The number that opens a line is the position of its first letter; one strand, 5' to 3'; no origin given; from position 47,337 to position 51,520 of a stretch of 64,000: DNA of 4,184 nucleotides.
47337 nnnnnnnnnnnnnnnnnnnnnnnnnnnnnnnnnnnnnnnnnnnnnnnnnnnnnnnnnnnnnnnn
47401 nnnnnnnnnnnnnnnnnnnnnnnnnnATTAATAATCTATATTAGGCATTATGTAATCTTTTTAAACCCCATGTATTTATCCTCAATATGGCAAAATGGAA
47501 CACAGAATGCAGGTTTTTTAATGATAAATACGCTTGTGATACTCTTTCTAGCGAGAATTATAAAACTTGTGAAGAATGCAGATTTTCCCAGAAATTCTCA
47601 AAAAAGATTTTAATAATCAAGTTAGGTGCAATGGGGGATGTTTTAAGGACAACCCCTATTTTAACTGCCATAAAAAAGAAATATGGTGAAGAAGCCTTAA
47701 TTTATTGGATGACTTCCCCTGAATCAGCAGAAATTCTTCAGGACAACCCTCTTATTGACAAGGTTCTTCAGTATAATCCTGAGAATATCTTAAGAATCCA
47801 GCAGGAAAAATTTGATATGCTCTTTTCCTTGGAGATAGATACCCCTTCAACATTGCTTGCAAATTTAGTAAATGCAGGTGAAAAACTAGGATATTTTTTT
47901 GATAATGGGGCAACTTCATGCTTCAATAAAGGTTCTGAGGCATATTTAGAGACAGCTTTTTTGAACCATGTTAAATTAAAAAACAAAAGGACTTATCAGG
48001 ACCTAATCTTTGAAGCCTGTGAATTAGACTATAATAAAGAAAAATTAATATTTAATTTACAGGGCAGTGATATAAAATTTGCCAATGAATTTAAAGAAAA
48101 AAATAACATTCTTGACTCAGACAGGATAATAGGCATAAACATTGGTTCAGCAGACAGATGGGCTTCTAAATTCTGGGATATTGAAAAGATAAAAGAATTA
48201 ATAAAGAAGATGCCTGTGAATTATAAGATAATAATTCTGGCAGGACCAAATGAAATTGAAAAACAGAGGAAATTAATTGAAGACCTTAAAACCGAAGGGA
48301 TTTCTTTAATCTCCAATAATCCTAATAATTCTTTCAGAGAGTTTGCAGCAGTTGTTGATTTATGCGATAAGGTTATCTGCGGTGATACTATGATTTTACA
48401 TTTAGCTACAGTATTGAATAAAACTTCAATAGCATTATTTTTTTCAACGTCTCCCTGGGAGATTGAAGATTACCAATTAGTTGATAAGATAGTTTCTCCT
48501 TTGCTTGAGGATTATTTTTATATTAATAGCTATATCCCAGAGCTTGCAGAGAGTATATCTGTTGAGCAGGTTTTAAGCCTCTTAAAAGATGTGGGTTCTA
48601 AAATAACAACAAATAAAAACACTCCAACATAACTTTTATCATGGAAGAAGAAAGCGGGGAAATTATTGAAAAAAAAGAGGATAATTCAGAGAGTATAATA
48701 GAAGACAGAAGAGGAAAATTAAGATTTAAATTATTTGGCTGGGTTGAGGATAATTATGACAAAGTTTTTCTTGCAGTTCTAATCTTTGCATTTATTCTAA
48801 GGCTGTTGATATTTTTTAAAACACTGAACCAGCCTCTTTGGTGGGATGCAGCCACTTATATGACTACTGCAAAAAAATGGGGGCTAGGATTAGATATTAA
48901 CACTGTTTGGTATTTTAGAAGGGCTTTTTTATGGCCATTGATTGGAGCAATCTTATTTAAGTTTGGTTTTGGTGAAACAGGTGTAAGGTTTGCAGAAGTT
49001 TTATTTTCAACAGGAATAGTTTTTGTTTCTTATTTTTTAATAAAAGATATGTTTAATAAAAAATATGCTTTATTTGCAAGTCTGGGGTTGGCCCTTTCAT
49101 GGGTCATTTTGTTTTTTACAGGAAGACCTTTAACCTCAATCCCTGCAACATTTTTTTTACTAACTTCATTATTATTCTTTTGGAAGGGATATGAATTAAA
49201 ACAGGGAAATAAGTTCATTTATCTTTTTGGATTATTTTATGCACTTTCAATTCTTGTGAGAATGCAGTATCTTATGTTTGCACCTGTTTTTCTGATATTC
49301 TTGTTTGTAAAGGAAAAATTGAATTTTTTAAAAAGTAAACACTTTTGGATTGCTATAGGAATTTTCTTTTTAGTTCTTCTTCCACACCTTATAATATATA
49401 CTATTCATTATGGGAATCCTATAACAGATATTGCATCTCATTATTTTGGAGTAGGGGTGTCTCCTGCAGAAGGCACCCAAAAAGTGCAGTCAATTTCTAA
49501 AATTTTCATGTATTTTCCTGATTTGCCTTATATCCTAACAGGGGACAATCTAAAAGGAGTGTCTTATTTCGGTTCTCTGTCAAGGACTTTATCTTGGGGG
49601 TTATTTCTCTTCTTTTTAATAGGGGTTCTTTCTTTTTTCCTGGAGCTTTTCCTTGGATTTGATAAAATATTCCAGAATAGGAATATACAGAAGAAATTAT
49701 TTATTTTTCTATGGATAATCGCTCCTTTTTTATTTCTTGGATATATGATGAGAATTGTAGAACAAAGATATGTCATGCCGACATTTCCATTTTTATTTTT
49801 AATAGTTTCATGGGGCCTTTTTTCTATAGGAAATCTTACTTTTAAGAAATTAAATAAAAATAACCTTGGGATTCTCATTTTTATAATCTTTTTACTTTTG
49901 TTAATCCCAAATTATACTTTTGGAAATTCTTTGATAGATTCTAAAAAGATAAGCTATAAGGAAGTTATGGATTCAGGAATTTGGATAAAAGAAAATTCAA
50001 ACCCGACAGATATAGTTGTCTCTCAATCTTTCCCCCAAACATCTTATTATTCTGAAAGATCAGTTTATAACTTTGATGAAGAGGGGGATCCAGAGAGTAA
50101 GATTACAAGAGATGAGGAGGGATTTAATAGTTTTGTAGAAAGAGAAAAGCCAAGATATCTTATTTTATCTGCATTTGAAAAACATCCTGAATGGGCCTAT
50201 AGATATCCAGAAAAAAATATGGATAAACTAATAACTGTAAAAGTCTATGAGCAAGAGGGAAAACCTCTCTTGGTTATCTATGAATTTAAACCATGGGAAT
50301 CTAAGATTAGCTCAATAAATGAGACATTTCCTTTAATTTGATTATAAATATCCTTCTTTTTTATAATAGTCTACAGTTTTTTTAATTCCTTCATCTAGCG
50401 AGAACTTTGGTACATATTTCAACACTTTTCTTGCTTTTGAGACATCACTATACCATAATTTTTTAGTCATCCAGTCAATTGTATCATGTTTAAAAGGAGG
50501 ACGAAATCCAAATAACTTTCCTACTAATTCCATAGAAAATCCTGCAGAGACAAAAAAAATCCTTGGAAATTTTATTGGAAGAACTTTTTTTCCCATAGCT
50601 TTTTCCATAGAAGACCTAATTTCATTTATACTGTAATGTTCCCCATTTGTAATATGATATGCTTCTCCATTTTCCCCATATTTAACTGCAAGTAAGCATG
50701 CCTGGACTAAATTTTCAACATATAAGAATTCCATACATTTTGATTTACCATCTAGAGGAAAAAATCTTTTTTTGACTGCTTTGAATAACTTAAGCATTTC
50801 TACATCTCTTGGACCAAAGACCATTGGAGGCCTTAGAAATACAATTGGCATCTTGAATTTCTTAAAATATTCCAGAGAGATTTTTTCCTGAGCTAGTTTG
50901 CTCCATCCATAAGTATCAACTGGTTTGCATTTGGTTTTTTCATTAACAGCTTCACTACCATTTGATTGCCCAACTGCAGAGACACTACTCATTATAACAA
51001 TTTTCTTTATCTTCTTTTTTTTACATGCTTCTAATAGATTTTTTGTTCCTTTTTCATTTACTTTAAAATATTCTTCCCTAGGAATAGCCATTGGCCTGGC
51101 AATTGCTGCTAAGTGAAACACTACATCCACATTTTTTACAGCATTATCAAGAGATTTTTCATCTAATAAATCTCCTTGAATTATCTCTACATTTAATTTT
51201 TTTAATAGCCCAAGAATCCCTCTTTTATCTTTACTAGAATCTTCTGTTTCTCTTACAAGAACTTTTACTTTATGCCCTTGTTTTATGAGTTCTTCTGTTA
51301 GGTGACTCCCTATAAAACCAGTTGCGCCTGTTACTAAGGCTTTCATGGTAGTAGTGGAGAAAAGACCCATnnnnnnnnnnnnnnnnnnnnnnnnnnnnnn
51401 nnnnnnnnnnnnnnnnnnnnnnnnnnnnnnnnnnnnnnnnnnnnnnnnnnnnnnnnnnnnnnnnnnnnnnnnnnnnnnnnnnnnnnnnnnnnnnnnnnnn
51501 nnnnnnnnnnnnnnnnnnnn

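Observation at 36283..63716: Very large surface-glycan locus with three cobalamin-dependent radical SAM enzymes, one SPASM radical SAM and two SAM methyltransferases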

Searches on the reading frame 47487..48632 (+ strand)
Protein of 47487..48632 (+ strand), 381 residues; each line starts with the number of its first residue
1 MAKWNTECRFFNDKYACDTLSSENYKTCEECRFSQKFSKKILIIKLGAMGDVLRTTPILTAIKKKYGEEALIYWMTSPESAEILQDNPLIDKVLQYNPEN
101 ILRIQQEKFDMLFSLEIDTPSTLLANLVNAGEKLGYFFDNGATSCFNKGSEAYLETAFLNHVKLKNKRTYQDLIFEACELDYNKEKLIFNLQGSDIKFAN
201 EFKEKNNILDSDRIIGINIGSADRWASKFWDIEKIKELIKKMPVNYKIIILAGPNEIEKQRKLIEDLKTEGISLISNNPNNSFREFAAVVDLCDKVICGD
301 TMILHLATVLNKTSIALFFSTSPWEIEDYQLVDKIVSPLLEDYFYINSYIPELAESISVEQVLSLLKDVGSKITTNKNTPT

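Call 5: search_protein_families(library=pfam, proteins=[window:47487-48632:+], max_evalue=0.01)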
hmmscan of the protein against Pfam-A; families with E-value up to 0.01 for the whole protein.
window:47487-48632:+ (381 aa): 1 family
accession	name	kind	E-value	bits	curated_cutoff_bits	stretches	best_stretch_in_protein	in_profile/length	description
PF01075.23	Glyco_transf_9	-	1.9e-16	60.6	22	1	104-335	8-226/247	Glycosyltransferase family 9 (heptosyltransferase)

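Call 21: search_protein_families(library=ncbifam, proteins=[window:47487-48632:+], max_evalue=0.001)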
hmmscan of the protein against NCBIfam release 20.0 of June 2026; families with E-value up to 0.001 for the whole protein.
window:47487-48632:+ (381 aa): 6 families
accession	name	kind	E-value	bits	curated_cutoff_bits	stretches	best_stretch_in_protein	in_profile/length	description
TIGR02193.1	heptsyl_trn_I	equivalog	6.4e-21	74.9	185.3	1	40-332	1-295/320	lipopolysaccharide heptosyltransferase I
TIGR02201.1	heptsyl_trn_III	equivalog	4.9e-20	71.9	170.2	1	40-322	1-290/344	putative lipopolysaccharide heptosyltransferase III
NF007742.0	PRK10422.1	equivalog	8.3e-13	47.9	467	1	37-321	4-291/352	lipopolysaccharide core heptosyltransferase RfaQ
NF008204.0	PRK10964.1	equivalog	2.5e-12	46.6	437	1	195-330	162-291/322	lipopolysaccharide heptosyltransferase RfaC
TIGR02195.1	heptsyl_trn_II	equivalog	1.5e-09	37.5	134.6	1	40-323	1-287/339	lipopolysaccharide heptosyltransferase II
NF008162.0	PRK10916.1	equivalog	4.4e-06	26.1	569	1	206-323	174-292/348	ADP-heptose--LPS heptosyltransferase RfaF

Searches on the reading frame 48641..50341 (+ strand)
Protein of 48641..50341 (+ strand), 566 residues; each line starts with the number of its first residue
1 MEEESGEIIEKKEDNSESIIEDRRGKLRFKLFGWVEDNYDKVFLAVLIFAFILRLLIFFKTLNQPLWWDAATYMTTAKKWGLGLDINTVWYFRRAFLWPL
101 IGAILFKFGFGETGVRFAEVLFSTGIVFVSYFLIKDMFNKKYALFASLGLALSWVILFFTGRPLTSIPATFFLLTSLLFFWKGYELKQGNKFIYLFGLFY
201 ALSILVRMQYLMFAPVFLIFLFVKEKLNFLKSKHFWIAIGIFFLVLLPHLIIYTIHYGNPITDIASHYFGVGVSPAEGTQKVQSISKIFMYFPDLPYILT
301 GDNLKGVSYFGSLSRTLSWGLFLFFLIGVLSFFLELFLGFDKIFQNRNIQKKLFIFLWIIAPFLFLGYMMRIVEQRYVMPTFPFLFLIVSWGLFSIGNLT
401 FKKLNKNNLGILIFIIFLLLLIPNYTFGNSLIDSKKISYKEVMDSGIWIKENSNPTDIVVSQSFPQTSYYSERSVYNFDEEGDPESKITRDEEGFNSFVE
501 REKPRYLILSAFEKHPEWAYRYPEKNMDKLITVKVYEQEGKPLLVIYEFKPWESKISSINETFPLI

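Call 5: search_protein_families(library=pfam, proteins=[window:48641-50341:+], max_evalue=0.01)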
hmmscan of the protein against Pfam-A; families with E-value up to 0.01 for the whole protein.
window:48641-50341:+ (566 aa): 1 family
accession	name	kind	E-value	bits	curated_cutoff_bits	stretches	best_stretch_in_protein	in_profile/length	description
PF13231.12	PMT_2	-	5.7e-13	49.8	26.1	1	105-251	13-159/160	Dolichyl-phosphate-mannose-protein mannosyltransferase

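Call 21: search_protein_families(library=ncbifam, proteins=[window:48641-50341:+], max_evalue=0.001)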
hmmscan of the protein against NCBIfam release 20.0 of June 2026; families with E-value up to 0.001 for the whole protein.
window:48641-50341:+ (566 aa): 0 families

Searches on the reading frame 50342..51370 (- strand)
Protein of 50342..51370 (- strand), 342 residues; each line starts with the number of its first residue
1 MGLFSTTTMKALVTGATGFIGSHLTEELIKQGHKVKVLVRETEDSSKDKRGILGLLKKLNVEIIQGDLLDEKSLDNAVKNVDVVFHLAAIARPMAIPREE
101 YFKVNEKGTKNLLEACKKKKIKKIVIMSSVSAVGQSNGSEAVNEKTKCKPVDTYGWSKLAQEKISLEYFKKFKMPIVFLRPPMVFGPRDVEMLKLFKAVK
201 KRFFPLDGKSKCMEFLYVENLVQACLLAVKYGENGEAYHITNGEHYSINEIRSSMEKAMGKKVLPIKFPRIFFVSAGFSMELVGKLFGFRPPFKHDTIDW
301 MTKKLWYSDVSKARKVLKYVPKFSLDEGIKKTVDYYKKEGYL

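Call 5: search_protein_families(library=pfam, proteins=[window:50342-51370:-], max_evalue=0.01)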
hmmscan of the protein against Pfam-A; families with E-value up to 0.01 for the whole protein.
window:50342-51370:- (342 aa): 13 families
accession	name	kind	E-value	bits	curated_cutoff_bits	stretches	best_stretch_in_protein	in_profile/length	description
PF01370.27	Epimerase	-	2.6e-44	151.9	20.9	1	11-240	1-239/240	NAD dependent epimerase/dehydratase family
PF01073.25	3Beta_HSD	-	1.2e-39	136.5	22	1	12-249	1-249/280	3-beta hydroxysteroid dehydrogenase/isomerase family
PF16363.11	GDP_Man_Dehyd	-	8.8e-37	127.7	27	1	12-332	1-332/332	GDP-mannose 4,6 dehydratase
PF07993.18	NAD_binding_4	-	3.4e-24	85.8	20.1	1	13-186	1-209/258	Male sterility protein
PF05368.20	NmrA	-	1.1e-22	81.4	27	1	10-140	4-118/298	NmrA-like family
PF13460.12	NAD_binding_10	-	4.2e-21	76.1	27.2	1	15-149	1-118/184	NAD(P)H-binding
PF02719.21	Polysacc_synt_2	-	1e-18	68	20.2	1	12-262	2-250/293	Polysaccharide biosynthesis protein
PF04321.23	RmlD_sub_bind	-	4e-16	59.4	27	1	9-248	1-220/287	RmlD substrate binding domain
PF08659.16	KR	-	2.6e-09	37.7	22.6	1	12-138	4-145/180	KR domain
PF00106.31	adh_short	-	2.9e-06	27.3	26.6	1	11-132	3-139/195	short chain dehydrogenase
PF00056.29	Ldh_1_N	-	3.3e-05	24.4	27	1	10-127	2-116/141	lactate/malate dehydrogenase, NAD binding domain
PF03435.24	Sacchrp_dh_NADP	-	0.003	18.3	25.1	1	12-89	2-77/129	Saccharopine dehydrogenase NADP binding domain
PF13561.12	adh_short_C2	-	0.003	17.6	27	1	20-136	8-137/236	Enoyl-(Acyl carrier protein) reductase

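Call 21: search_protein_families(library=ncbifam, proteins=[window:50342-51370:-], max_evalue=0.001)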
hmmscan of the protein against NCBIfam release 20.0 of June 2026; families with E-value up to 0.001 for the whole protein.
window:50342-51370:- (342 aa): 67 families (the best 25 are shown)
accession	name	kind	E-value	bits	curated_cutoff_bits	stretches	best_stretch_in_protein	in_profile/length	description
TIGR03466.1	HpnA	hypoth_equivalog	1e-50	172.5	367.65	1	9-342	1-327/327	hopanoid-associated sugar epimerase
TIGR04180.1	EDH_00030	hypoth_equivalog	9e-40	136.6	475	1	12-263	2-260/297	NAD-dependent 4,6-dehydratase LegB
NF042422.1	oxyalk_red_OleD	equivalog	9.9e-37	127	580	1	9-334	1-326/329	2-alkyl-3-oxoalkanoate reductase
NF042423.1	oxyalk_red_Shew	equivalog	9.3e-35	120.2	580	1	6-331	6-330/331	2-alkyl-3-oxoalkanoate reductase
NF052578.1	StrlDmthSdmBMthl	equivalog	8.8e-34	117.7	600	1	9-341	1-327/328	sterol demethylase protein SdmB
TIGR01179.1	galE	equivalog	2.9e-31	108.5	262.3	1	11-181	2-173/332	UDP-glucose 4-epimerase GalE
TIGR01181.1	dTDP_gluc_dehyt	equivalog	4.4e-29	101.6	365.1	1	11-339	2-314/321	dTDP-glucose 4,6-dehydratase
TIGR02197.1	heptose_epim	equivalog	3.5e-27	95.4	274.6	1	12-269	2-272/316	ADP-glyceromanno-heptose 6-epimerase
NF043036.1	ErythonDh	equivalog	3.5e-21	75.7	325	1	9-171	1-166/321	D-erythronate dehydrogenase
TIGR01746.1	Thioester-redct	subfamily_domain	5.9e-21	75.1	213.35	1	12-205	3-224/371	thioester reductase domain-containing protein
TIGR02622.1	CDP_4_6_dhtase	equivalog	5.8e-19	68.4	278.45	1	10-172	6-172/352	CDP-glucose 4,6-dehydratase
NF007956.0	PRK10675.1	subfamily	3.2e-17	62.7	394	1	9-166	1-161/338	UDP-glucose 4-epimerase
NF005539.0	PRK07201.1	equivalog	1.1e-16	60.7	549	1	9-260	1-267/657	SDR family oxidoreductase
NF011728.1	PRK15181.1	equivalog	2e-15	56.7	760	1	10-252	17-275/348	Vi polysaccharide biosynthesis UDP-N-acetylglucosaminuronic acid C-4 epimerase TviC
NF058621.1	DiazavRedAvaA7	equivalog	2.2e-15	57.1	400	1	9-243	1-232/304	3-diazoavenalumate denitrifying reductase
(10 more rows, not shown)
